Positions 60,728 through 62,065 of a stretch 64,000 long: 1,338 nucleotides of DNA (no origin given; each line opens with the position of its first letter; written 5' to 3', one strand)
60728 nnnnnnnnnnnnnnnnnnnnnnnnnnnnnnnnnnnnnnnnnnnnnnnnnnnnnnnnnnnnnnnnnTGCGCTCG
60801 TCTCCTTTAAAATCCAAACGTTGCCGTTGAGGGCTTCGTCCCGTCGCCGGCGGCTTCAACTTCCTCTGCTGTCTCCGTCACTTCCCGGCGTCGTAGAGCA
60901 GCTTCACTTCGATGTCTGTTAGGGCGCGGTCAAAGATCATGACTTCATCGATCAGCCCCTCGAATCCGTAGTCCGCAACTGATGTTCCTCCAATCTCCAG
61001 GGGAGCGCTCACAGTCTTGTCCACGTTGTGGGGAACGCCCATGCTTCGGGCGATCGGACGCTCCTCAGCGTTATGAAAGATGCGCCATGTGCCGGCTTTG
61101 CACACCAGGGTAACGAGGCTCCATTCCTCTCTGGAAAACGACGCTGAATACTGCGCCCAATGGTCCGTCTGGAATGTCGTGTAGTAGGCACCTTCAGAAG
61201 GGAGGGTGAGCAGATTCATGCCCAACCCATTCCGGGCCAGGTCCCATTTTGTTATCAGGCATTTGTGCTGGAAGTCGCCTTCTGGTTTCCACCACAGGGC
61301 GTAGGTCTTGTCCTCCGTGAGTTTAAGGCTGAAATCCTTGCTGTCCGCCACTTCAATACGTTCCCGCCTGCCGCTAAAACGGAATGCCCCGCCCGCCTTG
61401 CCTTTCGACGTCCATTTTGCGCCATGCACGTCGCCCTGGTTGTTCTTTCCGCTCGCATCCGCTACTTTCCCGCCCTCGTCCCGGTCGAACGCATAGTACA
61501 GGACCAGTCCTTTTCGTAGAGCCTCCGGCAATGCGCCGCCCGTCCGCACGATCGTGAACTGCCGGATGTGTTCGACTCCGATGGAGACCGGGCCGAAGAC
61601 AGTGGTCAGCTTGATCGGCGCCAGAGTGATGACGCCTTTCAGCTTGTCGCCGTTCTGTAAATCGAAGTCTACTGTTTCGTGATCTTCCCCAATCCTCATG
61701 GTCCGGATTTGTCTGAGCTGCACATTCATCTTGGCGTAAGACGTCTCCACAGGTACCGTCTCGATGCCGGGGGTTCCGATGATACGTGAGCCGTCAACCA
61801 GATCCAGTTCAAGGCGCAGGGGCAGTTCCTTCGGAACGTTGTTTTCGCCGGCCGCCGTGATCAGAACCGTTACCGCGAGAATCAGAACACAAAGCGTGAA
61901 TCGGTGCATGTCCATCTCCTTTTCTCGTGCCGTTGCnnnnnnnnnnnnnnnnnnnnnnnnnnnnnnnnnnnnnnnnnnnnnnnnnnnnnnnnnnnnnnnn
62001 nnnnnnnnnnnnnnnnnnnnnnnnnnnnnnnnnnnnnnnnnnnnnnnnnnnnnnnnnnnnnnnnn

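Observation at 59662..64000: Array of >=4 tandem secreted paralogs: conserved novel ~100-aa N-module plus divergent LamG_3 domain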

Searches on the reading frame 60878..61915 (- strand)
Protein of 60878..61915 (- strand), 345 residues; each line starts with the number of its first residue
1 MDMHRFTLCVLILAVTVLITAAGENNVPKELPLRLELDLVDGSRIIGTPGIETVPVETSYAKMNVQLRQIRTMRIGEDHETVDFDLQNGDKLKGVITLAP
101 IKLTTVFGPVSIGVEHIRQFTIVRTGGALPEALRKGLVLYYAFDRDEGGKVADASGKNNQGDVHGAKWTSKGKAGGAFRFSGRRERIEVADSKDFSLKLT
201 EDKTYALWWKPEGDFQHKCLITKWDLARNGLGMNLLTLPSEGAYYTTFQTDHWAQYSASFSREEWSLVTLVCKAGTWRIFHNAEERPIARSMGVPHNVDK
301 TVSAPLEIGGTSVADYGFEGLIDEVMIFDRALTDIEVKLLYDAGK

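Call 5: search_protein_families(library=pfam, proteins=[window:60878-61915:-], max_evalue=1)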
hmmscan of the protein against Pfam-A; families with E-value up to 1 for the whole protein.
window:60878-61915:- (345 aa): 1 family
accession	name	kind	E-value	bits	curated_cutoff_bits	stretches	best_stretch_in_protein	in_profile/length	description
PF13385.13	Laminin_G_3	-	4.1e-16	59.9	27.6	1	194-337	11-150/151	Concanavalin A-like lectin/glucanases superfamily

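Call 6: search_protein_families(library=ncbifam, proteins=[window:60878-61915:-], max_evalue=1)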
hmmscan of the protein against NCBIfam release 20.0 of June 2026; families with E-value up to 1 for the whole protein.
window:60878-61915:- (345 aa): 1 family
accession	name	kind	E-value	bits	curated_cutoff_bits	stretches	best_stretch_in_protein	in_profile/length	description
NF052521.1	TafC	equivalog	4.6e-14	52.3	410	1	138-343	149-362/373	TafC family fimbrial protein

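Call 8: find_homologous_proteins(query=window:60878-61915:-)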
Query window:60878-61915:- (345 aa): 205 proteins with E <= 0.001 among 3614 candidates; the best 120 are listed.
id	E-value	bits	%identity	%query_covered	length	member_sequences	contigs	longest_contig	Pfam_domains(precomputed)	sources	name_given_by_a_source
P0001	1.6e-230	782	100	99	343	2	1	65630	PF13385.14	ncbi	-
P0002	7.4e-165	566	72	97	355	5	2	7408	PF13385.14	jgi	jgi:hypothetical protein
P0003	4.7e-164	564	76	93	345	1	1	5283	PF13385.14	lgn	-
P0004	1.4e-161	555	72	98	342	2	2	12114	PF13385.14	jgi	jgi:hypothetical protein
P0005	6.6e-124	432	56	99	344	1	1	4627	PF13385.14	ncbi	-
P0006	2.4e-112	394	54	99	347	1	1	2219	PF13385.14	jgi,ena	-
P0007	3.9e-110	386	53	99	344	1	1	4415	PF13385.14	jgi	jgi:Concanavalin A-like lectin/glucanases superfamily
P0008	2.3e-85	305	48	100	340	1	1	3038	PF13385.14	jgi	-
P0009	4.7e-84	301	44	99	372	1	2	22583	PF13385.14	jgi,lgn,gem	-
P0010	9.5e-83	296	45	92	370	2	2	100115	PF13385.14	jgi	-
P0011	8.8e-80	287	45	99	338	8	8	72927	PF13385.14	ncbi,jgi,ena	jgi:hypothetical protein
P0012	1.0e-78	283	47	98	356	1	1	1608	PF13385.14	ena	-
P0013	2.6e-77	278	45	99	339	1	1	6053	PF13385.14,PF02973.23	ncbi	ncbi:MAG: LamG domain-containing protein [Kiritimatiellia bacterium]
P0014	9.2e-77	277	48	94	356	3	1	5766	PF13385.14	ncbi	ncbi:MAG: LamG domain-containing protein [Kiritimatiellia bacterium]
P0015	2.5e-75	272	44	98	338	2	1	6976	PF13385.14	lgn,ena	-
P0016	4.2e-75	271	45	99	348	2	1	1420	PF13385.14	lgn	-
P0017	7.9e-74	267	45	99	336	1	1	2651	PF13385.14,PF02210.32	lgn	-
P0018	3.6e-73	265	38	99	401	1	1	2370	PF13385.14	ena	-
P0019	3.6e-73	265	44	99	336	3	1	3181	PF13385.14,PF02973.23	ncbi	-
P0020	1.8e-72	262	41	99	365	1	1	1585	PF13385.14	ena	-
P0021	1.8e-72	262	43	99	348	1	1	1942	PF13385.14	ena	-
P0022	1.9e-72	262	43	99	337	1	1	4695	PF13385.14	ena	-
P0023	2.2e-72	262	43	99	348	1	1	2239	PF13385.14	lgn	-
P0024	5.0e-72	261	41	99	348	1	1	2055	PF13385.14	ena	-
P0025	1.1e-71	260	42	99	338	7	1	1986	PF13385.14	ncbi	-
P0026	3.2e-71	258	41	99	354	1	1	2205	PF00354.25,PF13385.14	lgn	-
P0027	1.5e-70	256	43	93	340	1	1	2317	PF13385.14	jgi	-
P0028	3.3e-70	255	42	99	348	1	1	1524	PF13385.14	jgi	jgi:hypothetical protein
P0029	3.5e-70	255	42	99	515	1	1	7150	PF13385.14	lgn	-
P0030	4.2e-70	255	41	99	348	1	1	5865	PF13385.14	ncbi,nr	ncbi:MAG: LamG domain-containing protein [Verrucomicrobia bacterium]|nr:LamG domain-containing prote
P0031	4.3e-70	255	43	99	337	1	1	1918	PF13385.14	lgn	-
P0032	7.7e-70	254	42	99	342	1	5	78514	PF13385.14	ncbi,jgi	jgi:hypothetical protein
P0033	1.1e-69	253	41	99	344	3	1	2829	PF13385.14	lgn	-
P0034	1.8e-69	253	42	98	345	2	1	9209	PF13385.14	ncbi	ncbi:MAG: LamG domain-containing protein [bacterium]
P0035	4.1e-69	251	42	99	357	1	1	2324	PF13385.14,PF02210.32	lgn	-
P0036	1.6e-68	250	42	100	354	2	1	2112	PF13385.14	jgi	-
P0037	2.3e-68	249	43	97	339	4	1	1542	PF13385.14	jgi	jgi:hypothetical protein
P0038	2.4e-68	249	40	99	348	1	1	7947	PF13385.14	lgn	-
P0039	3.6e-68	248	43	99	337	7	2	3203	PF13385.14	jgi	-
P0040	4.5e-68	248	55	60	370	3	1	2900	PF13385.14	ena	-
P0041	5.5e-68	248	43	91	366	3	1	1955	PF13385.14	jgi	jgi:hypothetical protein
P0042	1.0e-67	247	40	99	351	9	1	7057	PF13385.14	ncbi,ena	-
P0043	1.2e-67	247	42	99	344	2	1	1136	PF13385.14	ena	-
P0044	1.3e-67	246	36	99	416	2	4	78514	PF13385.14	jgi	jgi:hypothetical protein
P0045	2.8e-67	245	41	99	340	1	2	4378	PF13385.14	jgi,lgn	jgi:hypothetical protein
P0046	2.9e-67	245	41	99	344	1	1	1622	PF13385.14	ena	-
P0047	3.5e-67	245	51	62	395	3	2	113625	PF13385.14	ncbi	-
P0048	5.9e-67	244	40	100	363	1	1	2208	PF13385.14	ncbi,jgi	jgi:hypothetical protein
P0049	2.5e-66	242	39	98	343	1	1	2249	PF13385.14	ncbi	ncbi:MAG: LamG domain-containing protein [bacterium]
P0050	2.7e-66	242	40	99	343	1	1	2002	PF13385.14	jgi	jgi:hypothetical protein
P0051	4.1e-66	242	43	94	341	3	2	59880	PF07953.21,PF13385.14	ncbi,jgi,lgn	jgi:hypothetical protein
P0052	4.6e-66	241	39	90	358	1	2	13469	PF13385.14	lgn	-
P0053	5.3e-66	241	42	99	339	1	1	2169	PF13385.14,PF02973.23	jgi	-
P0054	6.5e-66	241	41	99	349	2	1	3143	PF13385.14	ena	-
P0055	1.4e-65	240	39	98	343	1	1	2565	PF13385.14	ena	-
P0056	1.5e-65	240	43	91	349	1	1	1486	PF13385.14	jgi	jgi:hypothetical protein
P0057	3.6e-65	238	42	97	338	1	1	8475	PF07953.21,PF13385.14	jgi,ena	-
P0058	4.0e-65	238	41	99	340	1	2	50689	PF07953.21,PF13385.14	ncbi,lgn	-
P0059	4.0e-65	238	42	100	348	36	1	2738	PF13385.14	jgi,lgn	jgi:hypothetical protein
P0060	4.9e-65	238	39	91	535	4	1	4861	PF13385.14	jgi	jgi:hypothetical protein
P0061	8.6e-65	237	40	98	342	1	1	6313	PF13385.14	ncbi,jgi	jgi:hypothetical protein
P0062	1.8e-64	236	42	98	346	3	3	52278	PF13385.14,PF02210.32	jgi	jgi:hypothetical protein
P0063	2.3e-64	236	42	97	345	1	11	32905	PF13385.14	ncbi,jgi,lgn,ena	-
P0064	3.0e-64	235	40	99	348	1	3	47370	PF13385.14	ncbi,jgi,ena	ncbi:MAG: LamG domain-containing protein [Planctomycetota bacterium]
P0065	4.3e-64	235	42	97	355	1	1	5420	PF13385.14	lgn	-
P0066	6.3e-64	234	39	99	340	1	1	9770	PF13385.14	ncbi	-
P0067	6.6e-64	234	41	99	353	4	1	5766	PF13385.14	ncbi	ncbi:MAG: LamG domain-containing protein [Kiritimatiellia bacterium]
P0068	2.6e-63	232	43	97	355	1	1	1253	PF13385.14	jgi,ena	-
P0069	5.0e-63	231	38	99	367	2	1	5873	PF07953.21,PF13385.14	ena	-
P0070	5.9e-63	231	41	99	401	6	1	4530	PF13385.14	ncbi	-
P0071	6.3e-63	231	41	98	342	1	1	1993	PF13385.14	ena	-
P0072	6.4e-63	231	42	97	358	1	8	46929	PF13385.14,PF02210.32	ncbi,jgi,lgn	jgi:hypothetical protein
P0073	1.2e-62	230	42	98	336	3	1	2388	PF13385.14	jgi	-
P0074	8.7e-62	227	42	93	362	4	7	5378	PF13385.14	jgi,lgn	jgi:hypothetical protein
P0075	2.6e-61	226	42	92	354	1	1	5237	PF13385.14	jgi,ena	-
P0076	3.6e-61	225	41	99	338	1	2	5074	PF13385.14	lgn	-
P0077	4.2e-61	225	38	99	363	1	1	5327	PF13385.14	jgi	-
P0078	3.5e-60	222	41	99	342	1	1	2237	PF13385.14,PF02210.32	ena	-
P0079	7.8e-60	221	40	99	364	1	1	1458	PF13385.14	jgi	jgi:hypothetical protein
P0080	1.9e-59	220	39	94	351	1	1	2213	PF13385.14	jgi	-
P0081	3.5e-59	219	55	54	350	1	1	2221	PF13385.14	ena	-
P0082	6.5e-58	215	38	97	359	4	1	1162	PF07953.21,PF13385.14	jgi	-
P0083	7.7e-58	214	39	94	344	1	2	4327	PF13385.14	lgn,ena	-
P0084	1.5e-57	213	39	98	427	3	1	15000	PF13385.14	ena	-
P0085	1.7e-57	213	40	95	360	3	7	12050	PF13385.14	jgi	jgi:hypothetical protein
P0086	1.8e-57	213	38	98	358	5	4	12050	PF13385.14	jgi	jgi:hypothetical protein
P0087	2.8e-57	213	37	97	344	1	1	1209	PF13385.14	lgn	-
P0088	9.2e-57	211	37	98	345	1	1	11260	PF13385.14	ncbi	-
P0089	2.9e-56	209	38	99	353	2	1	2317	PF13385.14,PF02210.32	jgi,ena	-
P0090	4.5e-56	209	39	92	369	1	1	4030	PF13385.14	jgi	jgi:hypothetical protein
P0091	4.6e-56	209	39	99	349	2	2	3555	PF07953.21,PF13385.14,PF02210.32,PF00054.31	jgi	jgi:hypothetical protein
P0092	6.1e-56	208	38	97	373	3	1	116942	PF13385.14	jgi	jgi:hypothetical protein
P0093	3.9e-55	205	40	91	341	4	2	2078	PF13385.14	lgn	-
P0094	5.8e-55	205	38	98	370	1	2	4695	PF13385.14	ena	-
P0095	2.4e-54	203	37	93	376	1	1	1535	PF13385.14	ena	-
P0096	1.4e-53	200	37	92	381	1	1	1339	PF13385.14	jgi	jgi:hypothetical protein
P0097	1.5e-53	200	39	97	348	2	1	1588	PF13385.14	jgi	-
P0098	5.4e-53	198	36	99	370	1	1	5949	PF13385.14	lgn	-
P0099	6.1e-53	198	36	90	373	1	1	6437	PF13385.14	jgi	jgi:hypothetical protein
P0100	1.2e-52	197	40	91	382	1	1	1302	PF13385.14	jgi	jgi:hypothetical protein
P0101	1.4e-52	197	38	91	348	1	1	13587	PF13385.14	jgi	jgi:hypothetical protein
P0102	3.8e-52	196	39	98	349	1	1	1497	PF13385.14,PF02210.32,PF00054.31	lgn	-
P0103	8.7e-52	194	37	97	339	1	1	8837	PF13385.14,PF02210.32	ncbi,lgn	-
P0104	1.3e-51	194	37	94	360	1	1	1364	PF13385.14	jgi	jgi:hypothetical protein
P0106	5.2e-51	192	40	95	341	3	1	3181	PF13385.14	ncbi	-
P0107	1.4e-50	191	38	99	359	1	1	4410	PF13385.14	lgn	-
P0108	1.4e-50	191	35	99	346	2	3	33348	PF13385.14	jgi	jgi:hypothetical protein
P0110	1.6e-50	190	38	92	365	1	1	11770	PF13385.14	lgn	-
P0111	2.7e-50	190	36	98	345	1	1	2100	PF13385.14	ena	-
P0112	8.8e-50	188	37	94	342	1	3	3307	PF07953.21,PF13385.14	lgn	-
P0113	1.9e-48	184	37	98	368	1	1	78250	PF13385.14,PF02210.32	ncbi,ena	-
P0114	4.9e-48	182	38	96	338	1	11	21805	PF13385.14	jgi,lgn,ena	-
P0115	7.9e-46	175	36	97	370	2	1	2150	PF13385.14,PF02210.32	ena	-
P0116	9.2e-46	175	65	40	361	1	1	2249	-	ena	-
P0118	5.0e-45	172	34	97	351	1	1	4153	PF13385.14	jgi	-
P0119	3.6e-44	169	36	90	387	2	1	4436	PF13385.14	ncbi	-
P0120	1.1e-43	168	34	90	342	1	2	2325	PF13385.14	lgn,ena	-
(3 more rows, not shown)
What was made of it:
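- Closest known: Laminin_G_3. Same: Public MAG annotations already name the homologs this way (call 8).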

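Call 17: find_encoding_contigs(protein=P0001, flank=10000, max_places=3)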
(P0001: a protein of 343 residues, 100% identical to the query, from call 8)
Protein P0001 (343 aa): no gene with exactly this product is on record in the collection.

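Call 47: predict_structure(alignment_id=A3)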
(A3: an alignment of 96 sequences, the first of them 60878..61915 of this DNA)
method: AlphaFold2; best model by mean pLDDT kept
length: 345 residues; sequences in the alignment: 96
mean_pLDDT: 88.9   pTM: 0.75
mean pLDDT of the five models: 88.9, 87.9, 87.8, 87.4, 87.1
residues with pLDDT >= 90: 246; 70-90: 63; 50-70: 24; < 50: 12
segments of 3 or more residues with pLDDT < 50: 1-3, 23-28
pLDDT, mean of each block of 10 residues (from residue 1): 55 54 49 86 91 94 94 93 91 93 91 94 67 92 95 94 98 93 96 92 97 93 88 91 93 94 96 95 97 86 95 92 97 96 88
secondary structure, 60 per line:
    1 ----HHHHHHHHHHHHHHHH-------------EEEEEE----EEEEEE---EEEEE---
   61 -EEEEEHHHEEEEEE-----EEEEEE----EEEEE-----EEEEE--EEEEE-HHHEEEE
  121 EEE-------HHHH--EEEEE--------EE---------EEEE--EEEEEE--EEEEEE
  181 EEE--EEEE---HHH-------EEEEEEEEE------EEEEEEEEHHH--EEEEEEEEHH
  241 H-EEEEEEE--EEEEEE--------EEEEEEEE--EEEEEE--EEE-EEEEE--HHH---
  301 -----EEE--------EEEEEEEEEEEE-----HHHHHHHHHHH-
elements in order: H5-20 E34-39 E44-49 E53-57 E62-66 E70-75 E81-86 E91-95 E101-105 E108-112 E117-123 H131-134 E137-141 E161-164 E167-172 E175-183 E186-189 E203-211 E218-225 E231-238 E243-249 E252-257 E266-273 E276-281 E284-286 E288-292 E306-308 E317-328 H334-344
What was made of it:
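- On Laminin_G_3 (PF13385): The AlphaFold2 model of g2 has pLDDT 88.9 (call 47).
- Checked: AlphaFold2 puts a helix at residues 5-20 of g2 (call 47).
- In the full-length model the linker has lower confidence (block mean 67) between two well-modelled domains (call 47).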

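Call 49: fold_search(model_id=the predicted structure, library=pdb)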
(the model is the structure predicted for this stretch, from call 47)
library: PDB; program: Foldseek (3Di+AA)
matches with E <= 10: 1410; with E <= 0.001: 327
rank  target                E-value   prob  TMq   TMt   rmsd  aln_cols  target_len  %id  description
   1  1ms5_A                2.4e-11  1.00  0.49  0.29  14.3       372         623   10  Triclinic form of Trypanosoma cruzi trans-sialidase, soaked with N-acetylneuraminyl-a-2,3-thio-galactoside (NA-S-Gal) (released 2003-03-25)
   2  1mz6                  3.7e-11  1.00  0.43  0.26  14.8       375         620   12  Trypanosoma rangeli sialidase in complex with the inhibitor DANA (released 2002-10-16)
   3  5ho2                  4.1e-11  1.00  0.48  0.21  23.7       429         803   13  Crystal structure of AbnA (open conformation), a GH43 extracellular arabinanase from Geobacillus stearothermophilus (released 2017-02-01)
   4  5hon_A                4.3e-11  1.00  0.46  0.74   3.8       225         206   19  Structure of Domain 4 of AbnA, a GH43 extracellular arabinanase from Geobacillus stearothermophilus, in complex with a (released 2017-02-01)
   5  1s0i_A                5.0e-11  1.00  0.49  0.29  14.0       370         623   10  Trypanosoma cruzi trans-sialidase in complex with sialyl-lactose (Michaelis complex) (released 2004-05-18)
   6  2fhr                  5.5e-11  1.00  0.44  0.26  15.8       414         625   11  Trypanosoma Rangeli Sialidase In Complex With 2,3- Difluorosialic Acid (Covalent Intermediate) (released 2006-01-17)
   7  1ms1_A                5.8e-11  1.00  0.48  0.28  14.2       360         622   11  Monoclinic form of Trypanosoma cruzi trans-sialidase, in complex with 3-deoxy-2,3-dehydro-N-acetylneuraminic acid (DAN (released 2003-03-25)
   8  5hp6                  7.5e-11  1.00  0.46  0.21  22.3       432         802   14  Structure of AbnA, a GH43 extracellular arabinanase from Geobacillus stearothermophilus (a new conformational state) (released 2017-02-01)
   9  1ms9_A                7.9e-11  1.00  0.47  0.27  15.9       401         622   10  Triclinic form of Trypanosoma cruzi trans-sialidase, in complex with lactose (released 2003-03-25)
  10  2ags                  9.3e-11  1.00  0.44  0.25  15.8       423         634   10  Trypanosoma rangeli Sialidase in Complex with 2-Keto-3-deoxy-D-glycero-D-galacto-2,3-difluoro-nononic acid (2,3-difluoro (released 2005-11-22)
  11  3b69                  1.1e-10  1.00  0.49  0.29  15.8       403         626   10  T cruzi Trans-sialidase complex with benzoylated NANA derivative (released 2008-05-13)
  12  5ho0                  1.4e-10  1.00  0.47  0.21  22.9       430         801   13  Crystal structure of AbnA (closed conformation), a GH43 extracellular arabinanase from Geobacillus stearothermophilus (released 2017-02-01)
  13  2a75                  1.4e-10  1.00  0.44  0.26  16.1       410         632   10  Trypanosoma rangeli Sialidase In Complex With 2,3- Difluorosialic Acid (Covalent Intermediate) (released 2005-11-22)
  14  1mz5                  1.5e-10  1.00  0.44  0.26  15.9       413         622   10  Trypanosoma rangeli sialidase (released 2002-10-16)
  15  1n1s                  1.7e-10  1.00  0.44  0.26  14.6       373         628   11  Trypanosoma rangeli sialidase (released 2003-01-07)
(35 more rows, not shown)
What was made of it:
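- On Laminin_G_3 (PF13385): Foldseek PDB hits at E 1e-11 to 1e-9 go to the trans-sialidase lectin domain, AbnA domain 4 and BoNT HcN (call 49).
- Closest known: Laminin_G_3. Same: The C-terminal ~200 aa is a bona fide LamG_3 jelly roll (calls 5, 47, 49).
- LamG part: it matches carbohydrate or receptor-binding jelly rolls, namely the trans-sialidase lectin domain, AbnA domain 4 and BoNT HcN (E 1e-11 to 1e-9, call 49). The best Pfam and structural matches are non-catalytic lectin or binding modules: LamG_3, pentraxin, the sialidase N-terminal lectin domain, AbnA domain 4 and BoNT HcN (calls 5, 49).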

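Call 55: find_encoding_contigs(protein=P0011, flank=10000, max_places=3)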
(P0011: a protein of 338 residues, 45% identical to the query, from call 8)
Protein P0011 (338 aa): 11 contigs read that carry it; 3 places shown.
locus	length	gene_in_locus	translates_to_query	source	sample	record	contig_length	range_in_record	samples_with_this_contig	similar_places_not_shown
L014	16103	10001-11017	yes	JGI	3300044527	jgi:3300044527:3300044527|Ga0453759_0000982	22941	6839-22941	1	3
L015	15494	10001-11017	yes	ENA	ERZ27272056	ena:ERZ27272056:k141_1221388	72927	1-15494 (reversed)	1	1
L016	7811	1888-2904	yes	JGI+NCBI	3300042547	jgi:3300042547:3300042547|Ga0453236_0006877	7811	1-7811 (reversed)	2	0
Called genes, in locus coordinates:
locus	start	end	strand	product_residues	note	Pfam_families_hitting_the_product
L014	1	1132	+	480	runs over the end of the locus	PF07581:Glug (faint)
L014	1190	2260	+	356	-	PF13385:Laminin_G_3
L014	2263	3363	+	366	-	PF13385:Laminin_G_3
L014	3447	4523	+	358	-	PF13385:Laminin_G_3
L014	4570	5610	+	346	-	PF13385:Laminin_G_3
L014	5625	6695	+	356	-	PF13385:Laminin_G_3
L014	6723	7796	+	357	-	-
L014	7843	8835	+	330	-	PF13385:Laminin_G_3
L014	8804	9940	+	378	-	PF13385:Laminin_G_3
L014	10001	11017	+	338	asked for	PF13385:Laminin_G_3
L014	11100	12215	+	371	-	PF13385:Laminin_G_3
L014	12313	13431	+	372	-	PF13385:Laminin_G_3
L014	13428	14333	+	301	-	-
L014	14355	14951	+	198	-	-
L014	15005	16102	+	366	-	?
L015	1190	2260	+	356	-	PF13385:Laminin_G_3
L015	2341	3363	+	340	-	PF13385:Laminin_G_3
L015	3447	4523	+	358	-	PF13385:Laminin_G_3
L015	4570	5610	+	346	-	PF13385:Laminin_G_3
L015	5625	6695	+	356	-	PF13385:Laminin_G_3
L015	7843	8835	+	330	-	PF13385:Laminin_G_3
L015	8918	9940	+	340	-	PF13385:Laminin_G_3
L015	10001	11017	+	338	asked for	PF13385:Laminin_G_3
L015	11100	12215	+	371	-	PF13385:Laminin_G_3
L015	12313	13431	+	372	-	PF13385:Laminin_G_3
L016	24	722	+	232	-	PF13385:Laminin_G_3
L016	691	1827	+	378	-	PF13385:Laminin_G_3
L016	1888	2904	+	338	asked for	PF13385:Laminin_G_3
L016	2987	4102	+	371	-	PF13385:Laminin_G_3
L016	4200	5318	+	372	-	PF13385:Laminin_G_3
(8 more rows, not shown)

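Call 56: find_encoding_contigs(protein=P0092, flank=10000, max_places=2)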
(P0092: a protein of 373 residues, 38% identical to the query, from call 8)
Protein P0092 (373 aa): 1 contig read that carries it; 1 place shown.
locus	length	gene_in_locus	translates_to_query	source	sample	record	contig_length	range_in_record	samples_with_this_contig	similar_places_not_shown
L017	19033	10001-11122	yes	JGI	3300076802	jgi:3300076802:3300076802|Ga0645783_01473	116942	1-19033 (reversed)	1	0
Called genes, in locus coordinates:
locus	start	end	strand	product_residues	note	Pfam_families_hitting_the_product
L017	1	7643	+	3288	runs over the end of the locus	PF07081:DUF1349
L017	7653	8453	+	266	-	PF08238:Sel1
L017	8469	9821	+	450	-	PF01435:Peptidase_M48, PF07719:TPR_2 (faint)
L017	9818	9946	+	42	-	-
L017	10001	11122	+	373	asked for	PF13385:Laminin_G_3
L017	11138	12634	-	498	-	PF00924:MS_channel_2nd, PF21082:MS_channel_3rd, PF00027:cNMP_binding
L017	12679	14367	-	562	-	PF00474:SSF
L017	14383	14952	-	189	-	PF01765:RRF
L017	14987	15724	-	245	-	PF00696:AA_kinase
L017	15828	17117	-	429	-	-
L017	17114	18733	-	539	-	PF03065:Glyco_hydro_57, PF09210:BE_C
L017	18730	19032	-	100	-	?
